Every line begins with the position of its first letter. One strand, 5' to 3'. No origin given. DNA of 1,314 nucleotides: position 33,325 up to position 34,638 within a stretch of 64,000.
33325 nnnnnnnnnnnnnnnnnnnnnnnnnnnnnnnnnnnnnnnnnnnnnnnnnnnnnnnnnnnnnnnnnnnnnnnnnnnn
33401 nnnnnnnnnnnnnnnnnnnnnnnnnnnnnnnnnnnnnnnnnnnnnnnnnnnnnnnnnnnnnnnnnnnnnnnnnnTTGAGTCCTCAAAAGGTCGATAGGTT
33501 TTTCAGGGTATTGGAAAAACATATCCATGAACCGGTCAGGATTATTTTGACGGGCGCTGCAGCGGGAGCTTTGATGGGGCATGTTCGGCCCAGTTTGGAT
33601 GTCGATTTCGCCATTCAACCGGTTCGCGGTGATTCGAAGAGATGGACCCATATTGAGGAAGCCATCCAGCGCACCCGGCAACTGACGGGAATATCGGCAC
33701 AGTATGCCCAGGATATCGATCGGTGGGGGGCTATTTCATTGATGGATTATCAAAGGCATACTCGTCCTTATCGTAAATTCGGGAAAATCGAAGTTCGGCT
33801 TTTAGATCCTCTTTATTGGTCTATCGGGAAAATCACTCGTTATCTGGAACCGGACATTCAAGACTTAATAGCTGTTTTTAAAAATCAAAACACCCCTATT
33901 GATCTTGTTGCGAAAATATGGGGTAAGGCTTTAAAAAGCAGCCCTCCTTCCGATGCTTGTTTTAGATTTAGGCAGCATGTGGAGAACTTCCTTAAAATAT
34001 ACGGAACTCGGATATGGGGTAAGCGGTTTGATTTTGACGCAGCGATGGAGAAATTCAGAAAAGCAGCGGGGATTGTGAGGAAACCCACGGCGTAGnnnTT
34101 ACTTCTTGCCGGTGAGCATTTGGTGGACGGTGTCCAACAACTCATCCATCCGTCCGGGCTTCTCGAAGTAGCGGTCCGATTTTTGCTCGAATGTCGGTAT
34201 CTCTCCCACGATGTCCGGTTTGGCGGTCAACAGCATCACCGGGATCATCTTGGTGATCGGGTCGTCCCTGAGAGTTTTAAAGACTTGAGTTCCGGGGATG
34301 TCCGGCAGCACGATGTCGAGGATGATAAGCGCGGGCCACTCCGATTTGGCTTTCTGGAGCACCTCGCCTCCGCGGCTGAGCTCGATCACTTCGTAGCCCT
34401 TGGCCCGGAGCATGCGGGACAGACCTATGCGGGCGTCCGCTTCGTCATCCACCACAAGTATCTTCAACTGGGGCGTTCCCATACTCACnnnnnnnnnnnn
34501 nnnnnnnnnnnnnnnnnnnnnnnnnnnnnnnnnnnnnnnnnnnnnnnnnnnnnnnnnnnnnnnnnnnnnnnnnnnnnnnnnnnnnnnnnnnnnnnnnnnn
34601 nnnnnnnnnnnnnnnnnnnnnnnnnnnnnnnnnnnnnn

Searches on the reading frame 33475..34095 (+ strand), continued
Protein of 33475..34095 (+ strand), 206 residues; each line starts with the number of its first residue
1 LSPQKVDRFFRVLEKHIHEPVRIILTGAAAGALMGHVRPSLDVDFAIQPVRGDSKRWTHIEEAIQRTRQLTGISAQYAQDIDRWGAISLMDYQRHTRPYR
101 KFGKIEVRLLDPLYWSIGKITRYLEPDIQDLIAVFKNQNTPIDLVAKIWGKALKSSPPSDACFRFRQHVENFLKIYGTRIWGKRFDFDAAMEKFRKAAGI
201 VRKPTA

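Call 28: search_solved_structures(query=A4, max_evalue=10, show_alignments=4)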
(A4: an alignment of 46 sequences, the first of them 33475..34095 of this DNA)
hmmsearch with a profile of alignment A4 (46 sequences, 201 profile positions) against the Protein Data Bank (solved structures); distinct sequences matched with E-value up to 10: 14.
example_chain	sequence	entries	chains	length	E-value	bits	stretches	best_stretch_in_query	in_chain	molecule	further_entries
5uvd_A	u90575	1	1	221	0.025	17.3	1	4-56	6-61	Nucleotidyltransferase-like protein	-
8an4_A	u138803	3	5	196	0.03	17.1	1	25-80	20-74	Bacterial toxin | Nucleotidyl transferase AbiEii/AbiGii toxin family protein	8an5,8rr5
4o8s_A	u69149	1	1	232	0.096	15.4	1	25-99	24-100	Putative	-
4ok0_A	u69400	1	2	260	0.12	15.1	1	25-99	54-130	Putative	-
9hlo_B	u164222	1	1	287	0.21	14.3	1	30-70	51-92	Abortive infection protein AbiGII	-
3u2m_A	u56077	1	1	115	0.31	13.7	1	125-196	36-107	FAD-linked sulfhydryl oxidase ALR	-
3u5s_A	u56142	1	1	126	0.37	13.5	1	125-196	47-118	FAD-linked sulfhydryl oxidase ALR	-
5ido_A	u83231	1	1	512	1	12.1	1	13-64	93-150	3' terminal uridylyl transferase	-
5hzd_A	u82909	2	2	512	1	12.1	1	13-64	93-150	3' terminal uridylyl transferase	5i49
3u2l_A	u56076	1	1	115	1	12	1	125-196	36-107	FAD-linked sulfhydryl oxidase ALR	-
2lnb_A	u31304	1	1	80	1.1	11.9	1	55-117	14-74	Z-DNA-binding protein 1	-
3tk0_A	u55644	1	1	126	1.3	11.7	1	125-196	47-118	FAD-linked sulfhydryl oxidase ALR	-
9j89_D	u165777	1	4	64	1.3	11.7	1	59-117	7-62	Z-DNA-binding protein 1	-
4o5f_A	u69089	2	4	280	1.9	11.1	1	9-35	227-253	Type III pantothenate kinase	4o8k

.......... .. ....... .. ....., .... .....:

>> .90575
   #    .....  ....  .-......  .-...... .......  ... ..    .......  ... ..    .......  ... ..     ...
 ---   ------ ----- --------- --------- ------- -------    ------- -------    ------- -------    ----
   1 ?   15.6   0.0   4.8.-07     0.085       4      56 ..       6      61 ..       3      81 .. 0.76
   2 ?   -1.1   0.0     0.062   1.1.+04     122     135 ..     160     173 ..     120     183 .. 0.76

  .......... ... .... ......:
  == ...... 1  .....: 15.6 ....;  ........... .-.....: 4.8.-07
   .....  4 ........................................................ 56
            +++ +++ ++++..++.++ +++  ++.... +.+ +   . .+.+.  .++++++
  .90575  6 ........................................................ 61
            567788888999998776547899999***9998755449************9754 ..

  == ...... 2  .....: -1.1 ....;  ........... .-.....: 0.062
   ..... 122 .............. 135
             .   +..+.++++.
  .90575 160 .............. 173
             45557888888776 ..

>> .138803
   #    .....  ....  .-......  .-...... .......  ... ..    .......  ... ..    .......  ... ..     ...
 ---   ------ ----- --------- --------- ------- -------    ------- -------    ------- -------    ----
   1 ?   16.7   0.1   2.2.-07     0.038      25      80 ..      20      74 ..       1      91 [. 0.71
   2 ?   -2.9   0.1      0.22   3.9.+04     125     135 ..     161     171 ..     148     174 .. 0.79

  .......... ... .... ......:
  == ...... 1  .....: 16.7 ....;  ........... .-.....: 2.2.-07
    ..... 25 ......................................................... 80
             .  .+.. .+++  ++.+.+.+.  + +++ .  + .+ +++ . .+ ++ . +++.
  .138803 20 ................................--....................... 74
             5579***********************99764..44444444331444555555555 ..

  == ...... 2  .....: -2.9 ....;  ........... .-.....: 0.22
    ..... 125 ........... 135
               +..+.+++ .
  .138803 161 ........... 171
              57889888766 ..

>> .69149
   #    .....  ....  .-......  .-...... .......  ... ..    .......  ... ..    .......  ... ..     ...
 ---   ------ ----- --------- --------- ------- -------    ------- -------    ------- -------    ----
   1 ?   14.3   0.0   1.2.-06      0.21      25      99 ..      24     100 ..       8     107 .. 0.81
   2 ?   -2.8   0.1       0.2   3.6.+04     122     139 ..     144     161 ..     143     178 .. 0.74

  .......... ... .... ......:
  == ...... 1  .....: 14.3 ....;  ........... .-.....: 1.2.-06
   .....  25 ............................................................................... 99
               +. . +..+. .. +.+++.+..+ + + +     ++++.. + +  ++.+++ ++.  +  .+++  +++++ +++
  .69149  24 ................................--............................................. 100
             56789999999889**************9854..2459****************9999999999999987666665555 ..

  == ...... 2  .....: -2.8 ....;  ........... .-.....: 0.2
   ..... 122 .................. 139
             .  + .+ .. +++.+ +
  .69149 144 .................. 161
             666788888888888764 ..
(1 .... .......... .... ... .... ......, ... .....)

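Call 32: find_related_loci(query=A1, collection=genome_contigs, flank=4000)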
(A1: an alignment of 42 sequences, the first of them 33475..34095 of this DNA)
Query A1 (206 aa) in genome_contigs; peptide patterns used: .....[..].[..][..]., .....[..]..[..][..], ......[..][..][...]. (x = any residue, [..] = any of these).
404 stretches matched a pattern; 67 encode a relative of the query (tblastn E <= 1e-3); 67 distinct loci.
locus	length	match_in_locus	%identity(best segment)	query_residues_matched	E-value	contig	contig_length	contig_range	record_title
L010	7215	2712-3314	57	1-201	1e-80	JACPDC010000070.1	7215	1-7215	MAG: Deltaproteobacteria bacterium isolate NC_groundwater_299_Ag_B-0.1um_60_15 S7_GD2017_3_B1_scaffold_5654, whole genom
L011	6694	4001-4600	59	1-200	2e-79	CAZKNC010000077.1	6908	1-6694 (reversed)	MAG TPA_asm: uncultured Planctomycetia bacterium isolate binchicken_co95_84 genome assembly, contig: NODE_6137_length_69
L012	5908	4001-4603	56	1-201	2e-78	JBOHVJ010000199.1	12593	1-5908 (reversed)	MAG: Candidatus Binatia bacterium isolate M3-S_metawrap_bin.153 k127_991176, whole genome shotgun sequence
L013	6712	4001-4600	56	1-200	9e-78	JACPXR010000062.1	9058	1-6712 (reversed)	MAG: Candidatus Omnitrophota bacterium isolate NC_groundwater_842_Pr1_B-0.1um_62_9 Montesol18_Bp1_scaffold_580952, whole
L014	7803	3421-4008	57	1-196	8e-78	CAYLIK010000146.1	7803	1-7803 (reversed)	MAG TPA_asm: uncultured Sphingomonadaceae bacterium isolate binchicken_co248_346 genome assembly, contig: NODE_14548_len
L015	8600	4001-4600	53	1-200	2e-74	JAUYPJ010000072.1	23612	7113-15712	MAG: Candidatus Omnitrophota bacterium isolate C4_metabat.bin.25 C4_k141_210336, whole genome shotgun sequence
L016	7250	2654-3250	54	1-200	5e-74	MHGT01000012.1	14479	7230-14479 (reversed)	MAG: Omnitrophica WOR_2 bacterium RIFCSPHIGHO2_02_FULL_67_20 rifcsphigho2_02_scaffold_16648, whole genome shotgun sequen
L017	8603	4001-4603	52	1-201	8e-74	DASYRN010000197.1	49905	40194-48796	MAG TPA_asm: Candidatus Binatia bacterium isolate SMAG_U4512 k141_1414891, whole genome shotgun sequence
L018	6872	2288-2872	55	6-200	6e-73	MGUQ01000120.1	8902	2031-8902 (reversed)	MAG: Elusimicrobia bacterium RIFCSPLOWO2_01_FULL_54_10 rifcsplowo2_01_scaffold_83469, whole genome shotgun sequence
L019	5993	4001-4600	52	1-201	6e-73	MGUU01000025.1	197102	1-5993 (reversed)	MAG: Elusimicrobia bacterium RIFCSPLOWO2_02_FULL_39_32 rifcsplowo2_02_scaffold_9, whole genome shotgun sequence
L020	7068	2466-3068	52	1-202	1e-72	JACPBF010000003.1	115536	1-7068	MAG: Elusimicrobia bacterium isolate NC_groundwater_250_Ag_S-0.2um_38_13 S5_GD2017_2_S2_scaffold_65, whole genome shotgu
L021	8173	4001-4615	51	1-205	2e-71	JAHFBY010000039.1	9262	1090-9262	MAG: Elusimicrobia bacterium isolate nzgw209 NODE_12110_length_9263_cov_2.745242, whole genome shotgun sequence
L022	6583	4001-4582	54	1-194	2e-70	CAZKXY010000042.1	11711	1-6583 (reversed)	MAG TPA_asm: uncultured Planctomycetales bacterium isolate binchicken_co21_270 genome assembly, contig: NODE_4242_length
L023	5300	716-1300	53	1-195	2e-69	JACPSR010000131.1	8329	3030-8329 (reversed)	MAG: Candidatus Omnitrophota bacterium isolate NC_groundwater_711_Ag_S-0.2um_63_19 S36_SO-2_scaffold_538208, whole genom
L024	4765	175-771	52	1-199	3e-69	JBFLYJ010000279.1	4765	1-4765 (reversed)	MAG: Nitrospirota bacterium isolate MAG082 MAG082_279, whole genome shotgun sequence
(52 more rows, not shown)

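Call 40: find_encoding_contigs(protein=P0222, flank=3000, max_places=3)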
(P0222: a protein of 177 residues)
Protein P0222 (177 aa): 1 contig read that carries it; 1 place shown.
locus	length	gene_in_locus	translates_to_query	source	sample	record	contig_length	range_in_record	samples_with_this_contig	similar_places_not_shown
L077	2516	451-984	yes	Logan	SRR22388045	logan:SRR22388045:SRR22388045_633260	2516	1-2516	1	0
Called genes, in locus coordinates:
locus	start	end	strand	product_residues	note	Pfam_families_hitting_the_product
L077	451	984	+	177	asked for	PF19502:DUF6036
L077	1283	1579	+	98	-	-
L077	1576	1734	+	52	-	-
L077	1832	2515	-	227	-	?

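Call 41: find_encoding_contigs(protein=P0256, flank=3000, max_places=3)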
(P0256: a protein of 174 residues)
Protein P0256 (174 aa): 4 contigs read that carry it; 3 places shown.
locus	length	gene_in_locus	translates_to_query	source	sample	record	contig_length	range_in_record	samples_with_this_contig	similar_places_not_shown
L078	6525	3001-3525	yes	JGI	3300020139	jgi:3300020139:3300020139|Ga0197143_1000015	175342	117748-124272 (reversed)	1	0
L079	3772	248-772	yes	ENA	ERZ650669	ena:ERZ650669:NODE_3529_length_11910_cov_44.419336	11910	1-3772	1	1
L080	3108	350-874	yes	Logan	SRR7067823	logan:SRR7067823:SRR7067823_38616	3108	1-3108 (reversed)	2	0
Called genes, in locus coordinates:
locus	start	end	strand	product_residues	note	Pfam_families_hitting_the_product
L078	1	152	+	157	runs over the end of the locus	PF04677:CwfJ_C_1 (weak), PF01230:HIT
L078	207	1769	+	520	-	PF19864:Radical_SAM_N2, PF04055:Radical_SAM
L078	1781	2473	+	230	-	PF01168:Ala_racemase_N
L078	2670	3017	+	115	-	-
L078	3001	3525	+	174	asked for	PF19502:DUF6036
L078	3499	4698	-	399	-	PF07690:MFS_1, PF11700:ATG22, PF12832:MFS_1_like, PF07690:MFS_1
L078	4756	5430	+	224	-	PF04055:Radical_SAM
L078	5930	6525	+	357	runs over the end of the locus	PF01137:RTC, PF05189:RTC_insert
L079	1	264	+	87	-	?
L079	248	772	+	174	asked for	PF19502:DUF6036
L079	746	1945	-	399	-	PF07690:MFS_1, PF11700:ATG22, PF12832:MFS_1_like, PF07690:MFS_1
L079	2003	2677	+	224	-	PF04055:Radical_SAM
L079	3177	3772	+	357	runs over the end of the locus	PF01137:RTC, PF05189:RTC_insert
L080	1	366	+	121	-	?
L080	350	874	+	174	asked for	PF19502:DUF6036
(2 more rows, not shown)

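Call 66: find_related_loci(query=A1, collection=viral_contigs, flank=4000)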
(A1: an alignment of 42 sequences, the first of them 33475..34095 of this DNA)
Query A1 (206 aa) in viral_contigs; peptide patterns used: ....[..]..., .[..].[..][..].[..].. (x = any residue, [..] = any of these).
71 stretches matched a pattern, but none encodes a relative of the query by tblastn (E <= 1e-3).

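Call 67: search_dna_similar(query=window:33475-34095:+, collection=plasmids, mode=protein, max_evalue=0.001)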
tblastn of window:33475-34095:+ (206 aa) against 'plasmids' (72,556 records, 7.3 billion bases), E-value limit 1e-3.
No match.

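Call 68: search_dna_similar(query=window:33475-34095:+, collection=phages, mode=protein, max_evalue=0.001)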
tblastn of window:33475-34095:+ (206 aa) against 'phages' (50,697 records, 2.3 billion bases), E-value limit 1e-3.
No match.

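Call 69: list_cluster_members(proteins=[P0271, P0001, window:33547-34095:+])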
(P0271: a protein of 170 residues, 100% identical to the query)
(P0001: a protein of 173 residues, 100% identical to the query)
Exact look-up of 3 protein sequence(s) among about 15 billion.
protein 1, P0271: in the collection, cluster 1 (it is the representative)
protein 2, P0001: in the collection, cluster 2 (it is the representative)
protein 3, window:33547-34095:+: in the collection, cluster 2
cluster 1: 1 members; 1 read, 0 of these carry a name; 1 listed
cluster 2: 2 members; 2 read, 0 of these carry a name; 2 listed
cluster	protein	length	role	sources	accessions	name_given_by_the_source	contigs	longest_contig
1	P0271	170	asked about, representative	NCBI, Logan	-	-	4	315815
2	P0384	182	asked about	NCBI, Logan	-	-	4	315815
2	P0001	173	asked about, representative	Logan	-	-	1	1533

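Call 74: find_encoding_contigs(protein=P0253, flank=2000, max_places=2)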
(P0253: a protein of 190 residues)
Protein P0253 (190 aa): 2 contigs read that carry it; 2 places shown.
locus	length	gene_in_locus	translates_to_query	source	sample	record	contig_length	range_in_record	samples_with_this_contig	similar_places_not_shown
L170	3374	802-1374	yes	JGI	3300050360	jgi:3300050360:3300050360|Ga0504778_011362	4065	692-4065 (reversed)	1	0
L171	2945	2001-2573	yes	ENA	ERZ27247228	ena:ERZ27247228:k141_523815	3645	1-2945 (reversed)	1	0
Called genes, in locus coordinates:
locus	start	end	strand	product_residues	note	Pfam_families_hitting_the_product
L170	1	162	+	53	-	?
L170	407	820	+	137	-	-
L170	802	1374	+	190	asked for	PF19502:DUF6036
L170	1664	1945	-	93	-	-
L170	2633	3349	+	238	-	PF02678:Pirin, PF07883:Cupin_2 (weak), PF17954:Pirin_C_2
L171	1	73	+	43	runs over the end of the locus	-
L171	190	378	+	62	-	-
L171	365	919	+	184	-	-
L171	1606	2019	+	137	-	-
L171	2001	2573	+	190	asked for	PF19502:DUF6036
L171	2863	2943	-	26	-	?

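Call 75: find_encoding_contigs(protein=P0242, flank=2000, max_places=2)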
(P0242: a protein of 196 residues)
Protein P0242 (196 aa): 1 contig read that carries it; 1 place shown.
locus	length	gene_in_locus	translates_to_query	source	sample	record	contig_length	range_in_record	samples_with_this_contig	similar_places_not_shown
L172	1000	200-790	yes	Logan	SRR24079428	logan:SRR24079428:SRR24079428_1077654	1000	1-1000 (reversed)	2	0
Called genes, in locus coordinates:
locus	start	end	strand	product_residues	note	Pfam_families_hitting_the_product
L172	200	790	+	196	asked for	PF19502:DUF6036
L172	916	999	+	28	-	?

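Call 82: fold_search(model_id=the predicted structure, library=viral)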
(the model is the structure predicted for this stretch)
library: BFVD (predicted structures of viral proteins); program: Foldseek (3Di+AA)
matches with E <= 10: 270; with E <= 0.001: 0
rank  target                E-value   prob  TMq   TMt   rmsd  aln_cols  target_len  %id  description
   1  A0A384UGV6            2.6e-02  0.99  0.35  0.28   7.7       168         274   16  (no name in the UniProt tables at hand)
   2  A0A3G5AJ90            3.5e-02  0.66  0.28  0.14  12.0       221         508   14  DUF7275 domain-containing protein [Sylvanvirus sp.]
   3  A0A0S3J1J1            4.7e-02  0.80  0.36  0.24  15.0       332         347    9  Uncharacterized protein [Anticarsia gemmatalis multiple nucleopolyhedrovirus]
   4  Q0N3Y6                8.6e-02  0.57  0.35  0.21  14.9       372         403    8  Ac18-like protein [Clanis bilineata nucleopolyhedrovirus]
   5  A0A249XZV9            1.2e-01  0.33  0.23  0.21  14.3       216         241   12  (no name in the UniProt tables at hand)
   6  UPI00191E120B         1.7e-01  0.90  0.36  0.40   6.2       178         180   10  (no name look-up for this kind of identifier)
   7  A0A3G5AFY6            1.9e-01  0.85  0.44  0.18   7.6       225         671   12  mRNA capping enzyme [Satyrvirus sp.]
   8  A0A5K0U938            1.9e-01  0.72  0.40  0.16   8.1       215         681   10  Uncharacterized protein [Yasminevirus sp. GU-2018]
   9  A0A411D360            2.6e-01  0.30  0.24  0.29  13.7       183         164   10  Putative RNA-dependent RNA-polymerase (Fragment) [Clamshell Cave virus]
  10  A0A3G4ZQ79            2.6e-01  0.13  0.21  0.12  13.4       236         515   10  Nucleotidyltransferase [Terrestrivirus sp.]
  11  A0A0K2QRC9            3.7e-01  0.41  0.28  0.41  10.5       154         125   11  Uncharacterized protein [Ralstonia phage RSF1]
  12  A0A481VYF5            4.5e-01  0.11  0.21  0.18  16.6       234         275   12  (no name in the UniProt tables at hand)
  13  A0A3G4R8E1            5.8e-01  0.11  0.21  0.16  17.0       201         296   11  RNA-directed RNA polymerase L (Fragment) [Eastern sea garfish-associated bunya-like virus]
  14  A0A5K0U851            7.1e-01  0.10  0.22  0.07  22.7       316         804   10  Uncharacterized protein [Yasminevirus sp. GU-2018]
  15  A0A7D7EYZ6            7.1e-01  0.09  0.20  0.15  15.6       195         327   11  Nucleocapsid protein [Hymenopteran phasma-related virus OKIAV244]
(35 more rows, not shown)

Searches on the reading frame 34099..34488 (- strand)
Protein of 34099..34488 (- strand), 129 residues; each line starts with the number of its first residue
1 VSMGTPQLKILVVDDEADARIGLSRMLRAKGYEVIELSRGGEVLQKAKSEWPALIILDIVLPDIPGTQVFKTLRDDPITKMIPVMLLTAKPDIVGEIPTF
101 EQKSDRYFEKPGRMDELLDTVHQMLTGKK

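Call 4: search_protein_families(library=pfam, proteins=[window:34099-34488:-], max_evalue=1)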
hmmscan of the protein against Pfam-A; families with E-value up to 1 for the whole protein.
window:34099-34488:- (129 aa): 2 families
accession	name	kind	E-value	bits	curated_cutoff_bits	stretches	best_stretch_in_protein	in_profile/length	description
PF00072.30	Response_reg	-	7.3e-20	71.6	30.2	1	10-121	1-110/111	Response regulator receiver domain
PF06490.17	FleQ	-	0.16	12.7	22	1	9-91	1-79/108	Flagellar regulatory protein FleQ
